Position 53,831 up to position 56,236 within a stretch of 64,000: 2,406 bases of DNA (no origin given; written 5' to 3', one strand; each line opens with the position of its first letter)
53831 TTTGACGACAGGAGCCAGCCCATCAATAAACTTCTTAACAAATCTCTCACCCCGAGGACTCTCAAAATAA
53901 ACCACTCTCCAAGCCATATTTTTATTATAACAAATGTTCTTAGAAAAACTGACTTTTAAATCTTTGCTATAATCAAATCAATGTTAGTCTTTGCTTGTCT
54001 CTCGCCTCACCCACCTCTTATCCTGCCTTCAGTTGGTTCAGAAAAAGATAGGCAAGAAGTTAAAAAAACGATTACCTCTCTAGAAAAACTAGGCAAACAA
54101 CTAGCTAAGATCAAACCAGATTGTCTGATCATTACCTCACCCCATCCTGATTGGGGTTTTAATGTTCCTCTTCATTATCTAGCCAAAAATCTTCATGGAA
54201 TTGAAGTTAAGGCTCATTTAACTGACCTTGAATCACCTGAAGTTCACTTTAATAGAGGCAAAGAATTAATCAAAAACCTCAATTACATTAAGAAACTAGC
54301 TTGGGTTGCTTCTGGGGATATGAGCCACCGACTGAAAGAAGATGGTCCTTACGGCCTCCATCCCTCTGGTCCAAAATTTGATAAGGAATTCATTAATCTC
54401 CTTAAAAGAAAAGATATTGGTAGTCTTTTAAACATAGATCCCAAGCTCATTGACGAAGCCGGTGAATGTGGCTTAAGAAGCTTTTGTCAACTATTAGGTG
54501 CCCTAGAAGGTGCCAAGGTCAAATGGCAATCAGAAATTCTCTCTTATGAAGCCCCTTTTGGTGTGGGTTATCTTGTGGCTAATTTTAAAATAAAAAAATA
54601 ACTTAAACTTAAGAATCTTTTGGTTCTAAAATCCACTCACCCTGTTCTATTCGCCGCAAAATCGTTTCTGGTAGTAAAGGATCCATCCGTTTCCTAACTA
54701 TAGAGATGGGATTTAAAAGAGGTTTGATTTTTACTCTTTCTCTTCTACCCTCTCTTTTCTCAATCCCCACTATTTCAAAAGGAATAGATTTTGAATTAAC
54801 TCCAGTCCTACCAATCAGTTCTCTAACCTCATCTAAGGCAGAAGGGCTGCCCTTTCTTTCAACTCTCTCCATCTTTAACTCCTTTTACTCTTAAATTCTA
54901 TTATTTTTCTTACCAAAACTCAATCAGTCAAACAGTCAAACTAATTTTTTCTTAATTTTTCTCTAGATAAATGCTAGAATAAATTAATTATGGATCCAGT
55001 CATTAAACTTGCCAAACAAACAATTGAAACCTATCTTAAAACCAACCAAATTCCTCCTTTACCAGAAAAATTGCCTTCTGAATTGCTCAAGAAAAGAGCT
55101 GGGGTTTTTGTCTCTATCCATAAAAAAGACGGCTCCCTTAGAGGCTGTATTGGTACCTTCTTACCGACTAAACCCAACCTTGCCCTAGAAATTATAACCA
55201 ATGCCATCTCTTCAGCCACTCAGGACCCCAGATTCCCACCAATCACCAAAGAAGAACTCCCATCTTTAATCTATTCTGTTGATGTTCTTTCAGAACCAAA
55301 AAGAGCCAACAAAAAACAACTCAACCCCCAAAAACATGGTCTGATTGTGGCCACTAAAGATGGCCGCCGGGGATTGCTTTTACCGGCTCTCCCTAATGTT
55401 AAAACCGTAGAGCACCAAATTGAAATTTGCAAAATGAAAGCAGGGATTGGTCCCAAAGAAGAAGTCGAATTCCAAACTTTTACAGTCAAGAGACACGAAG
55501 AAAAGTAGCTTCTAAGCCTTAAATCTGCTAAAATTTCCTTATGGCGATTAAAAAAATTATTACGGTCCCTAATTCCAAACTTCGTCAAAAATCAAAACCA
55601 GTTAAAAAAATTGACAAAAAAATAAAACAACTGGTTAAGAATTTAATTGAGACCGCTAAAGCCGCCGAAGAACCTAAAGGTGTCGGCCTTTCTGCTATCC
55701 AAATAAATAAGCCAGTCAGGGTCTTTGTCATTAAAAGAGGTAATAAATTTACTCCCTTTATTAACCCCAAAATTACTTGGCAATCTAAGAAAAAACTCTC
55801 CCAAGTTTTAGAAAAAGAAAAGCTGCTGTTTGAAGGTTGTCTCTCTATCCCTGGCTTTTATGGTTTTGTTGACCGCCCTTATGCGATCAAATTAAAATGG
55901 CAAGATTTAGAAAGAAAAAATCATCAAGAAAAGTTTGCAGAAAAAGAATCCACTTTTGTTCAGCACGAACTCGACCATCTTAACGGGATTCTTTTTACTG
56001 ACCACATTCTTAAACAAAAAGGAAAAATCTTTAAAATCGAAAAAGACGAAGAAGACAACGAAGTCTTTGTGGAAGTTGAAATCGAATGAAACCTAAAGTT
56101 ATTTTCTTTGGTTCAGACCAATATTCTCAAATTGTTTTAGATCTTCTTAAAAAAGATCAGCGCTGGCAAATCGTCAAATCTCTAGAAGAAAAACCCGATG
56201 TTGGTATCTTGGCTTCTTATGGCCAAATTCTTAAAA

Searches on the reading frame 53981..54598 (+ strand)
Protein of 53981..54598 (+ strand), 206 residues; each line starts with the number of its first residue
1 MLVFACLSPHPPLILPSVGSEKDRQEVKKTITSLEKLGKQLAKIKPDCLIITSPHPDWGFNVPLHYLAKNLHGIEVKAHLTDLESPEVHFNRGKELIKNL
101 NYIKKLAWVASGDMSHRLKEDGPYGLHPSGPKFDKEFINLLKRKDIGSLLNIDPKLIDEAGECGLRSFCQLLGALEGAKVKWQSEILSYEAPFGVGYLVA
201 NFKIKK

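Call 24: search_protein_families(library=pfam, proteins=[window:53981-54598:+], max_evalue=0.001)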
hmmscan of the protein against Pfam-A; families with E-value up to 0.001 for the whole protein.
window:53981-54598:+ (206 aa): 1 family
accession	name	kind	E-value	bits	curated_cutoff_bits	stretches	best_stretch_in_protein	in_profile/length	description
PF02900.23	LigB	-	2e-28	99.7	26.3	2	56-199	117-268/269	Catalytic LigB subunit of aromatic ring-opening dioxygenase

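Call 25: search_protein_families(library=ncbifam, proteins=[window:53981-54598:+], max_evalue=0.001)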
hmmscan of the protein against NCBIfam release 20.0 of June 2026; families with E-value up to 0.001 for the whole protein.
window:53981-54598:+ (206 aa): 0 families

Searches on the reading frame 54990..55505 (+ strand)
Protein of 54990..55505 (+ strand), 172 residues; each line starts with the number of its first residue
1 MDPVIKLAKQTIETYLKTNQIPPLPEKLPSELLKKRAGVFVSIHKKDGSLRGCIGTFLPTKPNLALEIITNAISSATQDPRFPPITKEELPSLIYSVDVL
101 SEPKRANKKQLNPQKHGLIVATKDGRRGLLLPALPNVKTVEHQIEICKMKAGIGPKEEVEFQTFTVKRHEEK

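Call 24: search_protein_families(library=pfam, proteins=[window:54990-55505:+], max_evalue=0.001)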
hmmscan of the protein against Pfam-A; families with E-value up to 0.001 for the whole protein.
window:54990-55505:+ (172 aa): 1 family
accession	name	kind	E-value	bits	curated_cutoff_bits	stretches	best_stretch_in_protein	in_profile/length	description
PF01871.22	AMMECR1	-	1.4e-46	158.5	25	1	6-168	2-167/168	AMMECR1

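Call 25: search_protein_families(library=ncbifam, proteins=[window:54990-55505:+], max_evalue=0.001)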
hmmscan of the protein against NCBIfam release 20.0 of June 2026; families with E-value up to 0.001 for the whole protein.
window:54990-55505:+ (172 aa): 3 families
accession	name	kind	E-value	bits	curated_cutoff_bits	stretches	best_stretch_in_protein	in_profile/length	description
TIGR04335.1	AmmeMemoSam_A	hypoth_equivalog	9.3e-41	139.1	99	1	4-167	3-173/175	AmmeMemoRadiSam system protein A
NF002000.0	PRK00801.1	equivalog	3.8e-29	101.2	273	1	4-157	12-169/201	hypothetical protein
TIGR00296.1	TIGR00296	hypoth_equivalog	3.5e-27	95.4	91.05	1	4-170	12-184/200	TIGR00296 family protein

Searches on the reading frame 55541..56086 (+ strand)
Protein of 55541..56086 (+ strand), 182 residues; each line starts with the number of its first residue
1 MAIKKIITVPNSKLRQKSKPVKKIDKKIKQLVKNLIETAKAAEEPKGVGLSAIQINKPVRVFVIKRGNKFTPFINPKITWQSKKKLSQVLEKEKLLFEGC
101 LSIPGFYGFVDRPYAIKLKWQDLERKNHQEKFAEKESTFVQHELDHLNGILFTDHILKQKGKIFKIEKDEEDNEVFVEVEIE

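Call 24: search_protein_families(library=pfam, proteins=[window:55541-56086:+], max_evalue=0.001)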
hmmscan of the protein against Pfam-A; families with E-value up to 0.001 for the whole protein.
window:55541-56086:+ (182 aa): 1 family
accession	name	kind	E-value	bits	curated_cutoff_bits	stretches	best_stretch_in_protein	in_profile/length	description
PF01327.26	Pep_deformylase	-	8.4e-40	136.3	22.8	1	3-160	1-154/156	Polypeptide deformylase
